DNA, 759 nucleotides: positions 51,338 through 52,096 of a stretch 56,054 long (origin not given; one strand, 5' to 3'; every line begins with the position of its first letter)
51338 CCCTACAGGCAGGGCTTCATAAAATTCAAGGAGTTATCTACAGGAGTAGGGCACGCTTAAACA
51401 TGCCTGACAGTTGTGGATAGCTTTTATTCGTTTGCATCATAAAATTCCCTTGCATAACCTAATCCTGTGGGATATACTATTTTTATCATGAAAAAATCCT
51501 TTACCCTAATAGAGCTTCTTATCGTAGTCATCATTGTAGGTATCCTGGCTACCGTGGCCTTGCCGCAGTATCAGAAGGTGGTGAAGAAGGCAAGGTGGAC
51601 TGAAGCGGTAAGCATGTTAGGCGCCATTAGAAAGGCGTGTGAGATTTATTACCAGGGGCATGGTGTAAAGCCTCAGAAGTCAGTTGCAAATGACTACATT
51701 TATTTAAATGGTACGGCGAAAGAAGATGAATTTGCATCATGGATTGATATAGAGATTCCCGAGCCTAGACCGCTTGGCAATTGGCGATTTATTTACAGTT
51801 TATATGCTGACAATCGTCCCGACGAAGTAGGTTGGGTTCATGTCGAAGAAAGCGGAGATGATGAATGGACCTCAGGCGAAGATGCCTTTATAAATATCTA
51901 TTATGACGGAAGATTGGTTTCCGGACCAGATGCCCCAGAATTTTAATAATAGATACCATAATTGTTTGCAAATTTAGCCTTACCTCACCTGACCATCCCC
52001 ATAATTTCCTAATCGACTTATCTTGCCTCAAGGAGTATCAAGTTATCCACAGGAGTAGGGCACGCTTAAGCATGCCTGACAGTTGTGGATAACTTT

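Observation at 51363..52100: Pilin gene packaged between two copies of a 52-bp palindrome: a possible exchangeable cassette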

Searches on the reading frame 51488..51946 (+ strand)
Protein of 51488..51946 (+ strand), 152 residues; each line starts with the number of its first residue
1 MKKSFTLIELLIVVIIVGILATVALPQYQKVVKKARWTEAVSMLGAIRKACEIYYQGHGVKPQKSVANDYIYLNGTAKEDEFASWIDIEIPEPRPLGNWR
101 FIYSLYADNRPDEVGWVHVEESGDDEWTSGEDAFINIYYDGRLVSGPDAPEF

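Call 11: search_protein_families(library=pfam, proteins=[window:51488-51946:+], max_evalue=0.01)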
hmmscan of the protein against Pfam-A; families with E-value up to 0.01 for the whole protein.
window:51488-51946:+ (152 aa): 1 family
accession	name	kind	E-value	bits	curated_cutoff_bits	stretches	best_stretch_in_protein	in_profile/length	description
PF07963.17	N_methyl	-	5.9e-06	26.1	21.2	1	2-25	4-27/27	Prokaryotic N-terminal methylation motif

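Call 12: search_protein_families(library=ncbifam, proteins=[window:51488-51946:+], max_evalue=0.01)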
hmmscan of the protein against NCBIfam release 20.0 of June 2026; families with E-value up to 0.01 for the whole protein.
window:51488-51946:+ (152 aa): 11 families
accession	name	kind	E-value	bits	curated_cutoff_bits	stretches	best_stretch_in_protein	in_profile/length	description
TIGR01710.1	typeII_sec_gspG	equivalog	3.4e-10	40.1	88.85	1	4-131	2-124/134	type II secretion system major pseudopilin GspG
NF007862.0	PRK10574.1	equivalog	7.3e-10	39.1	138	1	2-54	4-56/145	prepilin peptidase-dependent pilin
NF041775.1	typeIV_PilA_Myxo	equivalog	1e-08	35.4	400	1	3-55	11-63/214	type IV pilin protein PilA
NF040999.1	pilin_ComGC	equivalog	4.7e-06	26.7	75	1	2-64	1-63/84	competence type IV pilus major pilin ComGC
TIGR01708.2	typeII_sec_gspH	equivalog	3e-05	24.1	80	1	4-36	3-35/169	type II secretion system minor pseudopilin GspH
TIGR02532.1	IV_pilin_GFxxxE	domain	0.00014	21.6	16.3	1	5-25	4-24/24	prepilin-type N-terminal cleavage/methylation domain-containing protein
NF041013.1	T4P_ComGE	equivalog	0.00019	21.4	49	1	3-37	4-38/83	competence type IV pilus minor pilin ComGE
TIGR02596.1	TIGR02596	subfamily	0.00038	20.6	70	1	5-44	1-40/196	Verru_Chthon cassette protein D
NF040843.1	SE2200_fam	equivalog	0.00066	19.7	30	1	11-35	4-28/33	SE2200 family small protein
NF007800.0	PRK10506.1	equivalog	0.0032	17.3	158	1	2-42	8-48/163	prepilin peptidase-dependent protein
NF040982.1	ComGD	equivalog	0.0067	16.8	70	1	2-32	1-31/139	competence type IV pilus minor pilin ComGD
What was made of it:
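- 51488..51946 (+): Type IV pilin-like gene, 152 aa (MKKS|FTLIELL...). PF07963 and TIGR02532 (calls 11, 12).
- Checked: The interval holds one gene, 51488-51946, with a prepilin N-methylation motif (calls 11, 12).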

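Call 13: find_encoding_contigs(protein=window:51488-51946:+, flank=10000, max_places=10)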
Protein window:51488-51946:+ (152 aa): 2 contigs read that carry it; 2 places shown.
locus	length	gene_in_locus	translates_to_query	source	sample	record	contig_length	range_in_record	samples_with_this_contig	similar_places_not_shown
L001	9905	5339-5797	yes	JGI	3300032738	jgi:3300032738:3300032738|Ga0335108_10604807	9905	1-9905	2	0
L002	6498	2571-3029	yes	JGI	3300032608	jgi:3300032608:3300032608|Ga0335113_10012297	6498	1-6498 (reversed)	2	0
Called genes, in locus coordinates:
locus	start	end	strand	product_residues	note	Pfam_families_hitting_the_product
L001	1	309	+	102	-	?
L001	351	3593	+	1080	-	PF25596:CPSase_L_D1, PF02222:ATP-grasp, PF02786:CPSase_L_D2, PF02787:CPSase_L_D3, PF25596:CPSase_L_D1, PF02222:ATP-grasp, PF02786:CPSase_L_D2, PF02142:MGS, +4 more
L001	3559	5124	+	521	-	PF08903:DUF1846, PF20921:DUF1846_C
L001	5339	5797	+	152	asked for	PF07963:N_methyl (weak)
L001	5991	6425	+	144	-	PF22381:Staph_reg_Sar_Rot, PF01047:MarR, PF12802:MarR_2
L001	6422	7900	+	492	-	PF02321:OEP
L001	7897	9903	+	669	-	PF00873:ACR_tran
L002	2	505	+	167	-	?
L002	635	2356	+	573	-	PF08903:DUF1846, PF20921:DUF1846_C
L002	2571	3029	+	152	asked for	PF07963:N_methyl (weak)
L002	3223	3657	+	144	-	PF22381:Staph_reg_Sar_Rot, PF01047:MarR, PF12802:MarR_2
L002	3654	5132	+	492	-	PF02321:OEP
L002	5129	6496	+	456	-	?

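Call 19: find_homologous_proteins(query=window:51488-51946:+)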
Query window:51488-51946:+ (152 aa): 609 proteins with E <= 0.001 among 1024 candidates; the best 120 are listed.
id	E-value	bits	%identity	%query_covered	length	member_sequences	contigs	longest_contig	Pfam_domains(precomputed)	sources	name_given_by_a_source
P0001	1.7e-98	345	100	100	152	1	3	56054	PF07963.18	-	-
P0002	6.0e-45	171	55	100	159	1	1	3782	-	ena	-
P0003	9.8e-42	160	58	95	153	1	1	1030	-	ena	-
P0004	3.5e-30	123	50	100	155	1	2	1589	PF07963.18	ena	-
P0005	3.2e-27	113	51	100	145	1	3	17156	PF07963.18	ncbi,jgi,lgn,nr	ncbi:MAG: prepilin-type N-terminal cleavage/methylation domain-containing protein [Candidatus Omnitr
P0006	2.9e-26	110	47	99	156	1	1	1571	PF07963.18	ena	-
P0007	1.8e-25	108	47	100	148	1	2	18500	PF07963.18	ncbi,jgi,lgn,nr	ncbi:MAG: prepilin-type N-terminal cleavage/methylation domain-containing protein [Candidatus Omnitr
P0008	2.5e-25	107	44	99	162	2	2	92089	PF07963.18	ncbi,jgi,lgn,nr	ncbi:MAG: prepilin-type N-terminal cleavage/methylation domain-containing protein [Candidatus Omnitr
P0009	5.3e-24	103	43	100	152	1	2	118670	PF07963.18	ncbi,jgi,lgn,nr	ncbi:MAG: prepilin-type N-terminal cleavage/methylation domain-containing protein [Candidatus Omnitr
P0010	1.6e-23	101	46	100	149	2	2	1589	PF07963.18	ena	-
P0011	4.5e-23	100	47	100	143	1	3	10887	PF07963.18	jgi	-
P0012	9.7e-19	86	38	100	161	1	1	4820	PF07963.18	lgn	-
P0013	1.1e-18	86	81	39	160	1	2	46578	PF07963.18,PF16732.11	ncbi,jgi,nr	ncbi:MAG: prepilin-type N-terminal cleavage/methylation domain-containing protein [Candidatus Omnitr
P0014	2.1e-15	75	77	37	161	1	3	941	PF07963.18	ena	-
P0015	1.1e-14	73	78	36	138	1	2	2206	PF16734.11,PF07963.18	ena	-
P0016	1.8e-14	72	40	99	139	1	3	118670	PF07963.18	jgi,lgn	-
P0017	4.4e-14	71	71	37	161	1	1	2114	PF07963.18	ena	-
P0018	5.9e-14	70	58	48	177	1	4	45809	PF07963.18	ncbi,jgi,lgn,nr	ncbi:MAG: type II secretion system protein [Candidatus Omnitrophica bacterium]|nr:type II secretion 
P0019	6.4e-14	70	63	42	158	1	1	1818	PF07963.18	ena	-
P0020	8.4e-14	70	51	60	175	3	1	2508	PF07963.18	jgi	-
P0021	9.7e-14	69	46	64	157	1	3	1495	PF07963.18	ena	-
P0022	1.5e-13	69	40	45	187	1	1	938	PF07963.18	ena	-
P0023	1.8e-13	69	64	42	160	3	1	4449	PF07963.18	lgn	-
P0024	2.1e-13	68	59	41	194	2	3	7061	PF07963.18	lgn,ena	-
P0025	2.2e-13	68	49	62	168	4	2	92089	PF07963.18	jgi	-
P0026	3.5e-13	68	59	41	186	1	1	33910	PF07963.18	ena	-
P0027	3.7e-13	68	54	45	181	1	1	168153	PF07963.18,PF16732.11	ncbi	-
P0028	4.3e-13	67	60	41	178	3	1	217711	PF07963.18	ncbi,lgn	-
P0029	7.3e-13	67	51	57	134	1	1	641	PF07963.18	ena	-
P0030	9.2e-13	66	66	39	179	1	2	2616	PF07963.18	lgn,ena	-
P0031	1.8e-12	65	52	51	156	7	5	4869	PF07963.18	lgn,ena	-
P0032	1.8e-12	65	64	39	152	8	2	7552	PF07963.18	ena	-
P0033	2.4e-12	65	64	38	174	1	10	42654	PF16734.11,PF07963.18,PF16732.11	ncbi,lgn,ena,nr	ncbi:MAG: prepilin-type N-terminal cleavage/methylation domain-containing protein [Elusimicrobiaceae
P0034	2.6e-12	65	59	38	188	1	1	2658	PF07963.18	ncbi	-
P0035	2.7e-12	65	37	100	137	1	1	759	PF07963.18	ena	-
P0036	3.5e-12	64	66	39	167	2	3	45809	PF07963.18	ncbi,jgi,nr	ncbi:MAG: pilin [Candidatus Omnitrophica bacterium]|nr:pilin [Candidatus Omnitrophota bacterium]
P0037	3.6e-12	64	48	72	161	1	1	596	PF16734.11,PF07963.18,PF16732.11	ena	-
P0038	4.8e-12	64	65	36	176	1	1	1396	PF07963.18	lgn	-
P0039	4.9e-12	64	51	51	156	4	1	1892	PF07963.18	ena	-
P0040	4.9e-12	64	69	36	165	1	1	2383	PF07963.18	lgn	-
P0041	5.0e-12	64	62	47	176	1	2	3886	PF07963.18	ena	-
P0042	5.1e-12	64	40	74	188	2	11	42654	PF07963.18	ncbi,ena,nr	ncbi:MAG: prepilin-type N-terminal cleavage/methylation domain-containing protein [Elusimicrobiaceae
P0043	5.8e-12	64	63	38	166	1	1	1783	PF07963.18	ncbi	-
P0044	7.5e-12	63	60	39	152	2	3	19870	PF07963.18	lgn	-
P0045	7.6e-12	63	63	39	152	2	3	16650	PF07963.18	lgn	-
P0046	7.8e-12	63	61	36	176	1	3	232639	PF07963.18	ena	-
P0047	9.5e-12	63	52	41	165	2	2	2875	PF07963.18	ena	-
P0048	1.5e-11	62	43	76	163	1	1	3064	PF07963.18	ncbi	-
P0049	1.6e-11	62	57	39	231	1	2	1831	PF07963.18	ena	-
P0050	1.7e-11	62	44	68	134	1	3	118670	PF07963.18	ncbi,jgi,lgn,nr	ncbi:MAG: prepilin-type N-terminal cleavage/methylation domain-containing protein [Candidatus Omnitr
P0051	2.5e-11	62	43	63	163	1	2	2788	PF07963.18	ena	-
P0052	2.6e-11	62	52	44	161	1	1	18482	PF07963.18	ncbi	-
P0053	2.7e-11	62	39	86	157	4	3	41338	PF07963.18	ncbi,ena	-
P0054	4.0e-11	61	68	35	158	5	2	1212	PF07963.18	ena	-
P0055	4.0e-11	61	58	39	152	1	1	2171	PF07963.18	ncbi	-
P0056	4.2e-11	61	63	39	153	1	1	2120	PF16734.11,PF07963.18,PF16732.11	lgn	-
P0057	4.8e-11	61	67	36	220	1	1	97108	PF16734.11,PF07963.18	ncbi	-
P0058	5.0e-11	61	57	38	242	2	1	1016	PF07963.18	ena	-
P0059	5.2e-11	61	65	34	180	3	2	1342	PF07963.18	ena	-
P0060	6.4e-11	60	58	39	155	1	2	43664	PF07963.18,PF16732.11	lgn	-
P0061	7.7e-11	60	52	52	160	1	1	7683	PF07963.18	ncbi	-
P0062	8.3e-11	60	56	39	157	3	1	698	PF07963.18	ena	-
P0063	8.4e-11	60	59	39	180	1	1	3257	PF07963.18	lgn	-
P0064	8.9e-11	60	46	58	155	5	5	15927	PF07963.18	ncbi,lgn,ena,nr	ncbi:MAG: pilin [Elusimicrobiaceae bacterium]|nr:pilin [Elusimicrobiaceae bacterium]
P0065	9.7e-11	60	41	81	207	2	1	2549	PF07963.18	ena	-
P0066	1.0e-10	60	34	76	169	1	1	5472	PF07963.18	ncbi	-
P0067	1.0e-10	60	56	41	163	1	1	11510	PF07963.18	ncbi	-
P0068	1.1e-10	60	54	44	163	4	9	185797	PF07963.18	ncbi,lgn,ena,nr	ncbi:MAG: prepilin-type N-terminal cleavage/methylation domain-containing protein [Elusimicrobiaceae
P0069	1.1e-10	60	60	39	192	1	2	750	PF07963.18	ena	-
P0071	1.3e-10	59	51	50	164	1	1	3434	PF07963.18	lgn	-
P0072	1.4e-10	59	55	39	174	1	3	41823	PF07963.18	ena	-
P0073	1.5e-10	59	65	36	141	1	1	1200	PF16734.11,PF07963.18,PF16732.11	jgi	-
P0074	1.6e-10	59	44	54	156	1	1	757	PF07963.18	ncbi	-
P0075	1.7e-10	59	55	45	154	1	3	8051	PF07963.18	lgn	-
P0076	1.7e-10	59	42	64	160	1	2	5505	PF07963.18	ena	-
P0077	1.8e-10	59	59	39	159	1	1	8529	PF07963.18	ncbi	-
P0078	2.2e-10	59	56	39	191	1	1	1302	PF07963.18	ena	-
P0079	2.2e-10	59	35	94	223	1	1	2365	PF07963.18,PF16732.11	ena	-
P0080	2.7e-10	58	56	38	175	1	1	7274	PF07963.18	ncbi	-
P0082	2.9e-10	58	59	38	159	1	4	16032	PF07963.18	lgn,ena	-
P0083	3.0e-10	58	53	41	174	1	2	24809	PF07963.18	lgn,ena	-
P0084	3.0e-10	58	49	52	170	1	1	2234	PF07963.18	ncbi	-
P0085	3.2e-10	58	69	32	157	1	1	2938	PF07963.18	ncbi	-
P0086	3.7e-10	58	58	38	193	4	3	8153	PF07963.18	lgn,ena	-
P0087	4.2e-10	58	74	33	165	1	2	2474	PF07963.18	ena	-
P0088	4.4e-10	58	44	60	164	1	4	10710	PF07963.18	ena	-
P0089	5.1e-10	57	38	82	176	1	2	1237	PF07963.18,PF16732.11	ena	-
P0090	5.4e-10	57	60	38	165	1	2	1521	PF07963.18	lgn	-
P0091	5.5e-10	57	59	39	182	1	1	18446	PF07963.18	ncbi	-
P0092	5.7e-10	57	41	68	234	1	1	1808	PF07963.18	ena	-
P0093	6.1e-10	57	59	39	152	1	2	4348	PF07963.18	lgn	-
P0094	6.9e-10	57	35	97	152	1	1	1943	PF07963.18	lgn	-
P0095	7.3e-10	57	51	47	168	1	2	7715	PF07963.18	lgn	-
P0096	7.5e-10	57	63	37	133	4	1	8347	PF07963.18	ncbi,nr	ncbi:MAG: prepilin-type N-terminal cleavage/methylation domain-containing protein [Candidatus Omnitr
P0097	8.3e-10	57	50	49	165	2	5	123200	PF07963.18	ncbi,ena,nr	ncbi:MAG: type II secretion system protein [Elusimicrobiaceae bacterium]|nr:type II secretion system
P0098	8.8e-10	57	60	38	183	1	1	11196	PF07963.18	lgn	-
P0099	9.3e-10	57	56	41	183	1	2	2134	PF07963.18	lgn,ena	-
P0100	9.8e-10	56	58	39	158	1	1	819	PF07963.18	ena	-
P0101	1.0e-9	56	58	36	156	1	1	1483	PF07963.18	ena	-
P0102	1.0e-9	56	47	60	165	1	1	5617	PF07963.18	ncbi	-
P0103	1.1e-9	56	58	39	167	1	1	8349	PF07963.18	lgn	-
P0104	1.2e-9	56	43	68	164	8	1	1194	PF07963.18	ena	-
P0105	1.2e-9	56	60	38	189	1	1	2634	PF07963.18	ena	-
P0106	1.2e-9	56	58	36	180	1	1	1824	PF16734.11,PF07963.18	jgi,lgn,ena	-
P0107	1.2e-9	56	60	38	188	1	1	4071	PF07963.18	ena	-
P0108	1.3e-9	56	57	37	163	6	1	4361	PF07963.18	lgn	-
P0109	1.3e-9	56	39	59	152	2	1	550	PF07963.18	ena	-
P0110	1.3e-9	56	35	94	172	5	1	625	PF07963.18,PF16732.11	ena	-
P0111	1.4e-9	56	34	97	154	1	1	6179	PF07963.18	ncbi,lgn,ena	-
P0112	1.7e-9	56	43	60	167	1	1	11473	PF07963.18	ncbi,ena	-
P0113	1.8e-9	56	52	42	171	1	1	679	PF07963.18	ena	-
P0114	1.8e-9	56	60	38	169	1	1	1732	PF07963.18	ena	-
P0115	1.9e-9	56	43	68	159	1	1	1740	PF07963.18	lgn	-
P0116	2.0e-9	55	58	36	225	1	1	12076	PF16734.11,PF07963.18,PF16732.11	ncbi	-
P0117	2.1e-9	55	69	32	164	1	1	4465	PF07963.18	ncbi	-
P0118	2.2e-9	55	39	63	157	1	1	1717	PF07963.18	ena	-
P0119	2.2e-9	55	32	97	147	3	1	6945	PF07963.18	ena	-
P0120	2.2e-9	55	51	38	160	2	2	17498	PF07963.18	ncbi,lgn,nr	ncbi:MAG: prepilin-type N-terminal cleavage/methylation domain-containing protein [Elusimicrobiaceae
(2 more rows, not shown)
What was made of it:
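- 51488..51946 (+): Homologs come from Omnitrophota (call 19).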

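Call 22: find_encoding_contigs(protein=P0005, flank=6000, max_places=4)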
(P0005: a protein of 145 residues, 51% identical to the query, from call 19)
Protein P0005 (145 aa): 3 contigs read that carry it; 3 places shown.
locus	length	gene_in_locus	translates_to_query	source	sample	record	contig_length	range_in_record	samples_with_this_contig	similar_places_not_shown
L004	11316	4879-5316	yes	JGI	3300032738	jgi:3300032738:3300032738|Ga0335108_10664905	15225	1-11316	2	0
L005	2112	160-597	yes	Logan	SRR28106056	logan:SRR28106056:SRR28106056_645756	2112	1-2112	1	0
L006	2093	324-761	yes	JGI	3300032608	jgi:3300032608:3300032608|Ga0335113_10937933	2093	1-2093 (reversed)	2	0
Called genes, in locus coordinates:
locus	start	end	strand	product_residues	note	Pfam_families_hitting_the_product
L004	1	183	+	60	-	?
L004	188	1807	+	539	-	PF12895:ANAPC3 (faint), PF00515:TPR_1 (faint), PF07719:TPR_2 (faint), PF13424:TPR_12 (faint), PF13428:TPR_14 (faint), PF13432:TPR_16 (weak), PF14559:TPR_19, PF14559:TPR_19 (weak), +9 more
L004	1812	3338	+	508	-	PF13506:Glyco_transf_21, PF00535:Glycos_transf_2, PF13641:Glyco_tranf_2_3, PF13632:Glyco_trans_2_3, PF03552:Cellulose_synt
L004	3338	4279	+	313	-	PF02156:Glyco_hydro_26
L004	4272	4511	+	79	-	-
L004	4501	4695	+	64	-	-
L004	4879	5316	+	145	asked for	PF07963:N_methyl (weak)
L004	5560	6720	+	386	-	PF13173:AAA_14, PF13635:DUF4143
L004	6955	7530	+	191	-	PF01909:NTP_transf_2, PF18765:Polbeta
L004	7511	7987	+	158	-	PF05168:HEPN (weak)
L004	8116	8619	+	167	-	PF01257:2Fe-2S_thioredx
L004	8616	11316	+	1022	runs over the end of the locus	PF01512:Complex1_51K, PF10531:SLBB (weak), PF10589:NADH_4Fe-4S, PF14691:Fer4_20, PF01266:DAO (weak), PF07992:Pyr_redox_2, PF13450:NAD_binding_8, PF13738:Pyr_redox_3 (weak), +4 more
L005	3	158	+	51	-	?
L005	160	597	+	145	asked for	PF07963:N_methyl (weak)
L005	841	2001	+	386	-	PF13173:AAA_14, PF13635:DUF4143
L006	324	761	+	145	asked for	PF07963:N_methyl (weak)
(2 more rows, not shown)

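Call 23: find_encoding_contigs(protein=P0002, flank=6000, max_places=4)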
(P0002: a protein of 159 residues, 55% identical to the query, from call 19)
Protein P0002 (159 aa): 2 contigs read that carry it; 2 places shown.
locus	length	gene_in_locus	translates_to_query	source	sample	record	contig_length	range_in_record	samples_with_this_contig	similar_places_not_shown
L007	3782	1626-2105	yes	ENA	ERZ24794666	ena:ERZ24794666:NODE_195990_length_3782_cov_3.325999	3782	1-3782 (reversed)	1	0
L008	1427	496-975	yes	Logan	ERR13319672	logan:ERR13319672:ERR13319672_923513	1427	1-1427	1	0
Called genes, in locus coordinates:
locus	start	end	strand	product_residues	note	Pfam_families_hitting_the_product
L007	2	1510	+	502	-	?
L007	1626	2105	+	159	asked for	-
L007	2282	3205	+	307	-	PF15943:YdaS_toxin (weak), PF01381:HTH_3 (weak), PF02661:Fic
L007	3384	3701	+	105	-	PF18924:DUF5674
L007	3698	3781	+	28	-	?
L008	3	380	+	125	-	?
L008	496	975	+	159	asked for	-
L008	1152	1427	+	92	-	?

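Call 33: list_cluster_members(proteins=[window:51488-51946:+, P0002, P0003, P0004])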
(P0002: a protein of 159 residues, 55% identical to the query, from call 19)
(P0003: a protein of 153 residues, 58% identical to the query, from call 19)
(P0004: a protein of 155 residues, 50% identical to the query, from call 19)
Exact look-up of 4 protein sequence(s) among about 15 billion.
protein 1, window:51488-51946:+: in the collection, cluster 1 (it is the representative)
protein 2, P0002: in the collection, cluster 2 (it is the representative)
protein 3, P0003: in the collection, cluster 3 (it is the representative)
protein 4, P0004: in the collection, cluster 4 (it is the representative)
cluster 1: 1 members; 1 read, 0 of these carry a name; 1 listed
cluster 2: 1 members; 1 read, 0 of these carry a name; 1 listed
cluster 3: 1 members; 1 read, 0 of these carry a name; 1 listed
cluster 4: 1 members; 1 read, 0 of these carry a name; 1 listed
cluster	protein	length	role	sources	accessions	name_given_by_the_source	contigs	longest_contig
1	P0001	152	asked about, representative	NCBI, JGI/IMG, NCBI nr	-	-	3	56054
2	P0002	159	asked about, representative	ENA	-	-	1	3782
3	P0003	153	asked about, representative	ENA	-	-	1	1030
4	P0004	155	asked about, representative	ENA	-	-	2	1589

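Call 37: find_encoding_contigs(protein=P0009, flank=10000, max_places=3)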
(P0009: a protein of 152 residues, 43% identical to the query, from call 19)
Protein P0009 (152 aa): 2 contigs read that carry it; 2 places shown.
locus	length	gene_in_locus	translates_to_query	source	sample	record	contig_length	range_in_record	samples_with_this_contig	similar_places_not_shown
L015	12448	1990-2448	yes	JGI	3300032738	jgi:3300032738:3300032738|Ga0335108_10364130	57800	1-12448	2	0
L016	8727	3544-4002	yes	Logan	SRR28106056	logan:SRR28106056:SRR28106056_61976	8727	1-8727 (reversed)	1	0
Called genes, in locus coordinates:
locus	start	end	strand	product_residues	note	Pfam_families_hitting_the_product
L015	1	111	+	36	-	?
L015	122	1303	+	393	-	PF12704:MacB_PCD, PF02687:FtsX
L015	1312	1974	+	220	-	PF00005:ABC_tran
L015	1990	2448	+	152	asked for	PF07963:N_methyl (weak)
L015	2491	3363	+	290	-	PF01063:Aminotran_4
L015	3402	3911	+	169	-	PF02151:UVR (weak)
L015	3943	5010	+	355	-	PF00217:ATP-gua_Ptrans, PF27454:McsB_C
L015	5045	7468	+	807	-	PF02861:Clp_N, PF13191:AAA_16 (weak), PF23569:NBD_SMAX1 (weak), PF00004:AAA, PF17871:AAA_lid_9, PF07724:AAA_2, PF07728:AAA_5, PF10431:ClpB_D2-small, +5 more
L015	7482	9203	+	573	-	-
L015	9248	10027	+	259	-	PF02405:MlaE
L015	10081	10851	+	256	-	PF00005:ABC_tran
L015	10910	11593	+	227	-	PF02470:MlaD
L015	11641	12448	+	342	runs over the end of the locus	PF27675:YCF81_N, PF01850:PIN, PF01938:TRAM (weak)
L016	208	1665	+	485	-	PF01336:tRNA_anti-codon, PF00152:tRNA-synt_2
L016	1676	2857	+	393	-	PF12704:MacB_PCD, PF02687:FtsX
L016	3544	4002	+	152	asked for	PF07963:N_methyl (weak)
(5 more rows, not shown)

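Call 38: find_encoding_contigs(protein=P0008, flank=10000, max_places=3)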
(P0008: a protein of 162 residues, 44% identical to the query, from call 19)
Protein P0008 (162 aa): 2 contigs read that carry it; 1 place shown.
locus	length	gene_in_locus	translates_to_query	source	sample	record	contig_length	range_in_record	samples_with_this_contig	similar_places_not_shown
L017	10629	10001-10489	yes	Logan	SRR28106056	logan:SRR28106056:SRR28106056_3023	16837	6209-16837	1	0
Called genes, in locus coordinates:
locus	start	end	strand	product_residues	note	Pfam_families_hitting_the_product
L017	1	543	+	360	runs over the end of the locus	PF02540:NAD_synthase (faint), PF03054:tRNA_Me_trans, PF06508:QueC (faint), PF20259:tRNA_Me_trans_M, PF20258:tRNA_Me_trans_C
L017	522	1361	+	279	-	PF01171:ATP_bind_3 (faint)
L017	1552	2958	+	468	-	PF01171:ATP_bind_3, PF11734:TilS_C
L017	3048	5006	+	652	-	PF06068:TIP49 (weak), PF00004:AAA, PF07728:AAA_5, PF17862:AAA_lid_3, PF01434:Peptidase_M41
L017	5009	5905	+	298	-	PF00809:Pterin_bind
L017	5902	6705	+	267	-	PF19293:CdaA_N (weak), PF02457:DAC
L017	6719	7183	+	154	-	PF07949:YbbR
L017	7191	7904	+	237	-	PF03740:PdxJ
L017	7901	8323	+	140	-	PF01648:ACPS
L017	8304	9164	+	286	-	PF01256:Carb_kinase, PF02110:HK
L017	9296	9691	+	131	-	PF11645:PDDEXK_5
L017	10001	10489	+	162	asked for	PF07963:N_methyl (weak)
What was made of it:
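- On Neisseria-type pilE/pilS variation system: The same-genome paralogs P0008 and P0009 are complete genes in unrelated operon contexts (calls 37, 38).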
